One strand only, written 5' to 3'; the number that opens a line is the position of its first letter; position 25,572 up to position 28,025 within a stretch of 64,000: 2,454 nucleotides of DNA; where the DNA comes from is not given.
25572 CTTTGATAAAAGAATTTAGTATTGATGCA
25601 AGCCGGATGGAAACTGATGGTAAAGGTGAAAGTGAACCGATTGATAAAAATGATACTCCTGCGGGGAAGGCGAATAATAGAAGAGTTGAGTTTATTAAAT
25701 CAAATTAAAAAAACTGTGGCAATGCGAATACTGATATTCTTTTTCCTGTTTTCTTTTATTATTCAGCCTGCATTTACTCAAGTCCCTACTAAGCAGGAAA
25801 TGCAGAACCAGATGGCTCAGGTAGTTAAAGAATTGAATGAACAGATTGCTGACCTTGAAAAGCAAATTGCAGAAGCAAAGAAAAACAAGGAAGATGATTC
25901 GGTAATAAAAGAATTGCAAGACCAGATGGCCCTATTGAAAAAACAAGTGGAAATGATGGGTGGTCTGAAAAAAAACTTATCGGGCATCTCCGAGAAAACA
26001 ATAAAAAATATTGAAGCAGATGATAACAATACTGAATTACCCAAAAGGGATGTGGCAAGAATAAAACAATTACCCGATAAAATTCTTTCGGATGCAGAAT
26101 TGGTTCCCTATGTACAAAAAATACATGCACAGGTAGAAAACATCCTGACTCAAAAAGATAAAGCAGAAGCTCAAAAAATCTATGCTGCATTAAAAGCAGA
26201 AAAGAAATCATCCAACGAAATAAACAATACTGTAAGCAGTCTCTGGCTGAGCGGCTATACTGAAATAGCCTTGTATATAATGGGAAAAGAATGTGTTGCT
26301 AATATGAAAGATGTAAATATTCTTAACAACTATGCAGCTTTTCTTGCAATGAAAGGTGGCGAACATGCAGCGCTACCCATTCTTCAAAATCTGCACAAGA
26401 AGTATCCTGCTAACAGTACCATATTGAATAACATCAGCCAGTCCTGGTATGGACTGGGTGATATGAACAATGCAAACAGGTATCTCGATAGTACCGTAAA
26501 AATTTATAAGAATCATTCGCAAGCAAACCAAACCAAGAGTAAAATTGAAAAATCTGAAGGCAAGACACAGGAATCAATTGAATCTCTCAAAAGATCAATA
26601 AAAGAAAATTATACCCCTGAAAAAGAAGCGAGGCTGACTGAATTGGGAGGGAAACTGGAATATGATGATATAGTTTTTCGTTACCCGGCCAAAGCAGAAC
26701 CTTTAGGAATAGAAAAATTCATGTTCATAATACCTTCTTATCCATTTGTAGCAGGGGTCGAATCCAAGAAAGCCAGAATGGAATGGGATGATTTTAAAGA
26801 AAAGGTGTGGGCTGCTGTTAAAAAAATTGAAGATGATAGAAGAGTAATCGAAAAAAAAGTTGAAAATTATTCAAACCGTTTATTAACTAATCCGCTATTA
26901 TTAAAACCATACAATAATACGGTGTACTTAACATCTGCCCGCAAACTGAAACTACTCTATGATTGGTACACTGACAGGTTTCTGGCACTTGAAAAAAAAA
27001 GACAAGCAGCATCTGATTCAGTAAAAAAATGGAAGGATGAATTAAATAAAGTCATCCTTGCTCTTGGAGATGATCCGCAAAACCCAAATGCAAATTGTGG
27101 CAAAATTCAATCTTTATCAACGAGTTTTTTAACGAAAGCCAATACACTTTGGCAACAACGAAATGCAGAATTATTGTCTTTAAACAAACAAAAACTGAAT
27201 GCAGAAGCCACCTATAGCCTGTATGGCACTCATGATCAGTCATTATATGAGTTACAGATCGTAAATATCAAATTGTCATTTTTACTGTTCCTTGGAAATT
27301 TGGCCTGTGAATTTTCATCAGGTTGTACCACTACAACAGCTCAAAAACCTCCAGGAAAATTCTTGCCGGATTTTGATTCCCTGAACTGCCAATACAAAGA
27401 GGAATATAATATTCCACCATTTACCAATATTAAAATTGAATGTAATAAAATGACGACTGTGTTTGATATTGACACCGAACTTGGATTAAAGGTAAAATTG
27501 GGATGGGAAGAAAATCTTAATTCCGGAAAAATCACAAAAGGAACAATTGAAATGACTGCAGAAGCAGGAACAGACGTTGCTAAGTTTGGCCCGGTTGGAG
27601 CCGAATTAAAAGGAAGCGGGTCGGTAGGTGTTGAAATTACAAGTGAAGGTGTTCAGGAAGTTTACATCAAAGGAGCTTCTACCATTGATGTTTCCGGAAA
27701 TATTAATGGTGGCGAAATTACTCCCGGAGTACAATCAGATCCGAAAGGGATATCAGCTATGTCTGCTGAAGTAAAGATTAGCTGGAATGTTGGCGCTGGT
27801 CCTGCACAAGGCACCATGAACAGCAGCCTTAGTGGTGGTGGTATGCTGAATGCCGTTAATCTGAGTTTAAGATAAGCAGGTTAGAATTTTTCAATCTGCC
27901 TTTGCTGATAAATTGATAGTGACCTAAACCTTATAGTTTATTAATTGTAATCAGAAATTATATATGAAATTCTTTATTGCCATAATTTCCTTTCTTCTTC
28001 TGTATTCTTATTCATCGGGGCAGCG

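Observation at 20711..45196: Two diverged tandem cassettes of Y_Y_Y-type sensor kinase + LuxR regulator, each followed by a block of uncharacterised secreted proteins (candidate undescribed envelope/extracellular system)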

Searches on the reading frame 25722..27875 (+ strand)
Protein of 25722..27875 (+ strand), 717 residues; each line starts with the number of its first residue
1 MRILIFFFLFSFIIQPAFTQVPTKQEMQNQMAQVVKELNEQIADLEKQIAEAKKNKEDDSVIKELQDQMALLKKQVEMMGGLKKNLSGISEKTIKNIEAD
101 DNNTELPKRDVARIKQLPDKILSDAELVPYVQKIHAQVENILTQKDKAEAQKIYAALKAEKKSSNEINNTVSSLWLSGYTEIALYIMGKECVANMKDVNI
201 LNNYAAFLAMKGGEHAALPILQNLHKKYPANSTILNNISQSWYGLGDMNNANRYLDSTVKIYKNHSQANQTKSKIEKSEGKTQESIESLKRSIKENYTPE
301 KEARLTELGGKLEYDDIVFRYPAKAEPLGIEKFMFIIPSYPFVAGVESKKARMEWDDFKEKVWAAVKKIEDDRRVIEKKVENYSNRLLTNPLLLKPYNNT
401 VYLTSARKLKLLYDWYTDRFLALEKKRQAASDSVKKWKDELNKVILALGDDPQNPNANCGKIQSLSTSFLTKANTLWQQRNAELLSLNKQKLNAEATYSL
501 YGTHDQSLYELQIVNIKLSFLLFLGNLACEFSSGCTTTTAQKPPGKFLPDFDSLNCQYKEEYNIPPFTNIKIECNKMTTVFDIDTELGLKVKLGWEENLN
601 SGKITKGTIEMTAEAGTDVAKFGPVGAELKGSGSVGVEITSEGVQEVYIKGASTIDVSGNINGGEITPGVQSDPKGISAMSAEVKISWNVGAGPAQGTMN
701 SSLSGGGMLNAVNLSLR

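Call 4: search_protein_families(library=pfam, max_evalue=0.01, proteins=[window:25725-27875:+])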
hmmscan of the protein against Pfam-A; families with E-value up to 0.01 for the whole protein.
window:25725-27875:+ (716 aa): 1 family
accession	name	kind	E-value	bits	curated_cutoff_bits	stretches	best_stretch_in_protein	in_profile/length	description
PF14559.12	TPR_19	-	0.0099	16.6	25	0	215-274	9-68/68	Tetratricopeptide repeat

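Call 7: search_protein_families(library=ncbifam, max_evalue=0.01, proteins=[window:25725-27875:+])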
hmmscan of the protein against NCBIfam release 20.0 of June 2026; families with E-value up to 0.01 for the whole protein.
window:25725-27875:+ (716 aa): 4 families
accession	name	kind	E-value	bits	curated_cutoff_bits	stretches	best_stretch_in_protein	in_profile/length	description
TIGR02521.1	type_IV_pilW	equivalog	2.4e-05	24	154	1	194-291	96-195/234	type IV pilus biogenesis/stability protein PilW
TIGR02917.1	PEP_TPR_lipo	equivalog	0.00019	19.4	312.2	1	245-295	241-291/899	XrtA/PEP-CTERM system TPR-repeat protein PrsT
NF040959.1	MamA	equivalog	0.00045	19.7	200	1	202-295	42-135/204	magnetosome protein MamA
NF002419.1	PRK01530.1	equivalog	0.0083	16.3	110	1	44-102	39-95/103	A1G_07140 family DUF167 domain protein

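Call 42: find_homologous_proteins(query=window:25722-27875:+)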
Query window:25722-27875:+ (717 aa): 155 proteins with E <= 0.001 among 8000 candidates; the best 120 are listed.
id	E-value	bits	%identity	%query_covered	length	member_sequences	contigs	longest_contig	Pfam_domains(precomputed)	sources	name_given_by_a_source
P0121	0.0e+0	1593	100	100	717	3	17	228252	-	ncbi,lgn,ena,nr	ncbi:MAG: hypothetical protein JST17_01965 [Bacteroidetes bacterium]|nr:hypothetical protein [Bacter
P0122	0.0e+0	1067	66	100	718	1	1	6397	-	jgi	jgi:hypothetical protein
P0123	0.0e+0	1064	67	97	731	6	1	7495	-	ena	-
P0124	0.0e+0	1061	67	100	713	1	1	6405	-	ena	-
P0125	0.0e+0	1054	67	100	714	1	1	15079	-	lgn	-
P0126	2.7e-279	946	61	100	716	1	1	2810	-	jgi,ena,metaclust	metaclust:\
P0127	1.1e-276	938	61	97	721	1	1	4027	PF07719.24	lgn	-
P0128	1.2e-276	937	61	100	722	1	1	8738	-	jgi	jgi:TolA-binding protein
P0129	3.3e-270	916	59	100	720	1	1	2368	-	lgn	-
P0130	1.6e-269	914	59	100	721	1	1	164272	-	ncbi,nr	ncbi:MAG: hypothetical protein JNK14_07900 [Chitinophagaceae bacterium]|nr:hypothetical protein [Chi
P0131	2.8e-267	907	60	100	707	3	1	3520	-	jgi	-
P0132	4.9e-265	899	59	100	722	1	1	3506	PF07719.24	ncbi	ncbi:MAG: hypothetical protein ACHQFX_20690 [Chitinophagales bacterium]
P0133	1.2e-261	888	58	100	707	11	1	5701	-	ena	-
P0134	4.5e-247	840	56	100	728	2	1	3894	-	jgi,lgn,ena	-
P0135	5.1e-247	840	57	100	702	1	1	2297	-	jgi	-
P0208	4.4e-102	361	42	60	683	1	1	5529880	-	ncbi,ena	-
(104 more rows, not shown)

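Call 45: search_solved_structures(query=A4, max_evalue=1)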
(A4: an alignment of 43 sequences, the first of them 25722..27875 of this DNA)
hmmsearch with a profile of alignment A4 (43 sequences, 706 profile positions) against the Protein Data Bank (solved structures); distinct sequences matched with E-value up to 1: 52.
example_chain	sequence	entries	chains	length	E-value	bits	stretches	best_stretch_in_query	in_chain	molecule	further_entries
9qhb_A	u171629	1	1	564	1.5e-13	53.4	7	237-294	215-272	Engineered tetratricopeptide repeat protein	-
8bu0_A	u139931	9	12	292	2e-10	43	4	237-294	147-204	Consensus tetratricopeptide repeat protein | Crystal structure of an 8-repeat consensus TPR superhelix with Zinc. | Monomer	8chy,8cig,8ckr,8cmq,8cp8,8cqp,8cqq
7obi_A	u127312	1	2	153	5.2e-09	38.4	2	229-310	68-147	CTPR-rv4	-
2wqh_A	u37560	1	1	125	7.4e-08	34.5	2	236-293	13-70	CTPR3Y3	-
9qhc_A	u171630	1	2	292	9.1e-08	34.2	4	237-294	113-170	Engineered tetratricopeptide repeat protein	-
2fo7_A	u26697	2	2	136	2.6e-06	29.5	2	237-294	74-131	SYNTHETIC CONSENSUS TPR PROTEIN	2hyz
8ch0_A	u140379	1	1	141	3.1e-06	29.2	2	237-294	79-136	Consensus tetratricopeptide repeat protein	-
4gyo_A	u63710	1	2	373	0.00014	23.7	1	237-307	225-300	Response regulator aspartate phosphatase J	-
1na0_A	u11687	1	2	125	0.00016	23.5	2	236-294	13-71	designed protein CTPR3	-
3kd7_A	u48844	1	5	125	0.00029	22.7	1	229-294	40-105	CTPR390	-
6vfi_B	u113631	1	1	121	0.00074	21.3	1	229-294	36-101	O43_dn18B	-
6vfh_A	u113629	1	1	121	0.0009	21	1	229-294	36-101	T33_dn10A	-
5fzr_A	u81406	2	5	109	0.0012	20.7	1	164-260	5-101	DESIGNED TPR PROTEIN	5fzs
8re8_A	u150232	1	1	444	0.0016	20.2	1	221-294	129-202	Aspartyl/asparaginyl beta-hydroxylase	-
8re5_A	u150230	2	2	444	0.0016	20.2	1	221-294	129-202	Aspartyl/asparaginyl beta-hydroxylase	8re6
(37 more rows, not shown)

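Call 46: find_encoding_contigs(protein=P0208, flank=10000, max_places=2)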
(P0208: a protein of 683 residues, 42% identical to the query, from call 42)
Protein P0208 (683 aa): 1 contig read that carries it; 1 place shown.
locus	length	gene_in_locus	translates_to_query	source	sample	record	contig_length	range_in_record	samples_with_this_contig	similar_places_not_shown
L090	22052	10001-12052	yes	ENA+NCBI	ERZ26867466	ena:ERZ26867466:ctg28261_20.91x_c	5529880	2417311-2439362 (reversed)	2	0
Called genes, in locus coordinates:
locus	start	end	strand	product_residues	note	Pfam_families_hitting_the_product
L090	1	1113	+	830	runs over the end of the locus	PF00924:MS_channel_2nd, PF21082:MS_channel_3rd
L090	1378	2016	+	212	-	PF10067:DUF2306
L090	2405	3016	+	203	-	PF13616:Rotamase_3 (weak)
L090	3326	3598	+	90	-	PF14026:SCO4226-like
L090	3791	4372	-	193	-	-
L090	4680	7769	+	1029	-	PF07494:Reg_prop (faint), PF07495:Y_Y_Y, PF07730:HisKA_3, PF02518:HATPase_c (weak)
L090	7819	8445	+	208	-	PF00072:Response_reg, PF00196:GerE, PF04545:Sigma70_r4 (weak), PF08281:Sigma70_r4_2 (weak)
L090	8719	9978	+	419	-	PF00691:OmpA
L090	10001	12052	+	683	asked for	-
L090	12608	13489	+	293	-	PF11583:AurF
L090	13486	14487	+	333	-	PF08545:ACP_syn_III, PF08541:ACP_syn_III_C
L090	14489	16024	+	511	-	PF00501:AMP-binding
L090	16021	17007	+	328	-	PF01073:3Beta_HSD, PF01370:Epimerase, PF04321:RmlD_sub_bind, PF16363:GDP_Man_Dehyd, PF07993:NAD_binding_4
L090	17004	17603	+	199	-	PF01852:START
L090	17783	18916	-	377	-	PF01408:GFO_IDH_MocA, PF21252:Glyco_hydro_109_C (faint)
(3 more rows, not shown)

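Call 58: predict_structure(alignment_id=A4)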
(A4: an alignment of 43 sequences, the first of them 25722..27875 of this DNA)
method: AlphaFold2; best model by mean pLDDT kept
length: 717 residues; sequences in the alignment: 43
mean_pLDDT: 77.7   pTM: 0.59
mean pLDDT of the five models: 77.7, 72.4, 70.6, 70.3, 68.4
residues with pLDDT >= 90: 295; 70-90: 209; 50-70: 122; < 50: 91
segments of 3 or more residues with pLDDT < 50: 14-22, 94-103, 600-602, 620-628, 659-676, 686-699, 701-703, 708-717
pLDDT, mean of each block of 10 residues (from residue 1): 50 42 63 78 85 82 81 73 56 47 68 93 94 93 91 88 80 77 92 88 90 94 94 91 94 94 91 92 95 90 92 90 82 93 92 94 95 92 84 73 89 94 95 96 85 74 92 97 95 92 85 95 95 79 85 65 59 64 65 65 63 59 47 61 55 52 33 42 48 43 44 31
secondary structure, 60 per line:
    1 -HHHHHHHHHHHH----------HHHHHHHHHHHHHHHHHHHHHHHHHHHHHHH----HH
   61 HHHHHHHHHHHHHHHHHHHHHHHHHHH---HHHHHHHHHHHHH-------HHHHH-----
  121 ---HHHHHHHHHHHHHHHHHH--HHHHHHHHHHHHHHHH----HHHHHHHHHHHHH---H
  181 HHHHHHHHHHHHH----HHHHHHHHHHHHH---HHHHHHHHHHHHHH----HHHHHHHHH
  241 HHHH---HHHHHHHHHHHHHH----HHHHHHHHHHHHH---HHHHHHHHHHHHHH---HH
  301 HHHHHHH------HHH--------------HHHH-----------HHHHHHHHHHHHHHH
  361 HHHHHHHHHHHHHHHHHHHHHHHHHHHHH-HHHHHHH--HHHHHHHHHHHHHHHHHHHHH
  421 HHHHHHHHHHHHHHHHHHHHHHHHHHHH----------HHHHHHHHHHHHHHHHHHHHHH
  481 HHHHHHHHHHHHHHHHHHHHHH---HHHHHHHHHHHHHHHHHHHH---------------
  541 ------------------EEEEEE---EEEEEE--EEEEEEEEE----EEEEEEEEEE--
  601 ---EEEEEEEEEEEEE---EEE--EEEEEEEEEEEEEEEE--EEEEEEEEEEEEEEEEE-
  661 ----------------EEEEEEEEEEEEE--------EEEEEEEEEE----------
elements in order (helices of 4 or more, strands of 3 or more residues): H2-13 H24-54 H59-87 H91-103 H111-115 H124-141 H144-159 H164-176 H180-193 H198-210 H214-227 H232-244 H248-261 H266-278 H282-295 H299-307 H331-334 H346-389 H391-397 H400-448 H459-502 H506-525 E559-564 E568-573 E576-584 E589-598 E604-616 E620-622 E625-640 E643-659 E677-689 E698-707
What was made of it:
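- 25722..27875 (+): A4: 717-aa protein with a signal peptide, N-terminal coiled coil (24-103), TPR repeats (124-307), a long helical bundle (346-525) and a Gly-rich beta-hairpin C-terminus (559-707). AlphaFold model, pLDDT 77.7 (call 58).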

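Call 63: fold_search(model_id=the predicted structure, library=pdb)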
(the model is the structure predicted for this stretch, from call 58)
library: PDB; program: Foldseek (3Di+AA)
matches with E <= 10: 1040; with E <= 0.001: 39
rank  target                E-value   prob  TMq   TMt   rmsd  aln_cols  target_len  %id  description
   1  8chy                  3.5e-05  1.00  0.17  0.41  22.5       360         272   12  Crystal structure of an 8-repeat consensus TPR superhelix with Zinc. (released 2024-02-21)
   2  7ntf_A                7.4e-05  1.00  0.20  0.16  24.2       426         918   13  Cryo-EM structure of unliganded O-GlcNAc transferase (released 2021-11-17)
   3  5bnw_A                8.8e-05  1.00  0.20  0.20   1.9       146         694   18  The active site of O-GlcNAc transferase imposes constraints on substrate sequence (released 2015-08-05)
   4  9qhb                  9.6e-05  1.00  0.17  0.42  21.7       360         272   12  Crystal structure of 16-repeat CTPR protein with eliminated coordination sites (released 2025-10-22)
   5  5nps_A                1.0e-04  1.00  0.19  0.20   2.0       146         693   18  The human O-GlcNAc transferase in complex with a bisubstrate inhibitor (released 2018-05-16)
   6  5npr_A                1.6e-04  1.00  0.20  0.20   2.0       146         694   18  The human O-GlcNAc transferase in complex with a thiol-linked bisubstrate inhibitor (released 2018-05-16)
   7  6ibo_A                1.8e-04  1.00  0.20  0.20   1.9       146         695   18  Catalytic deficiency of O-GlcNAc transferase leads to X-linked intellectual disability (released 2019-07-24)
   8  5c1d_A                1.8e-04  1.00  0.20  0.20   1.9       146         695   18  Human OGT in complex with UDP-5S-GlcNAc and substrate peptide (RB2L) (released 2015-08-05)
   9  3pe3_A                2.0e-04  1.00  0.19  0.20   2.1       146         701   18  Structure of human O-GlcNAc transferase and its complex with a peptide substrate (released 2011-01-19)
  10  4xif_A                2.3e-04  1.00  0.19  0.20   2.2       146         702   18  Human OGT in complex with UDP-5S-GlcNAc and substrate peptide (keratin-7) (released 2015-08-05)
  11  6e37_A                2.4e-04  1.00  0.20  0.20   2.0       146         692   18  O-GlcNAc Transferase in complex with covalent inhibitor (released 2019-11-06)
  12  8cm9_B                2.5e-04  1.00  0.19  0.20   2.1       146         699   18  Structure of human O-GlcNAc transferase in complex with UDP and tP11 (released 2023-10-04)
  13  5a01_A                2.5e-04  1.00  0.19  0.20   2.2       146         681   20  O-GlcNAc transferase from Drososphila melanogaster (released 2016-04-27)
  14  4gyy_A                2.5e-04  1.00  0.19  0.20   2.6       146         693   18  Crystal structure of human O-GlcNAc Transferase with UDP-5SGlcNAc and a peptide substrate (released 2012-10-31)
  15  5lwv                  2.6e-04  1.00  0.20  0.20   1.9       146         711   18  Human OGT in complex with UDP and fused substrate peptide (HCF1) (released 2017-07-12)
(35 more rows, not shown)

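Call 70: search_protein_families(library=padloc, max_evalue=0.001, proteins=[window:25722-27875:+])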
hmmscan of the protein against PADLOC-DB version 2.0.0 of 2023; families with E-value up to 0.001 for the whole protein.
window:25722-27875:+ (717 aa): 0 families
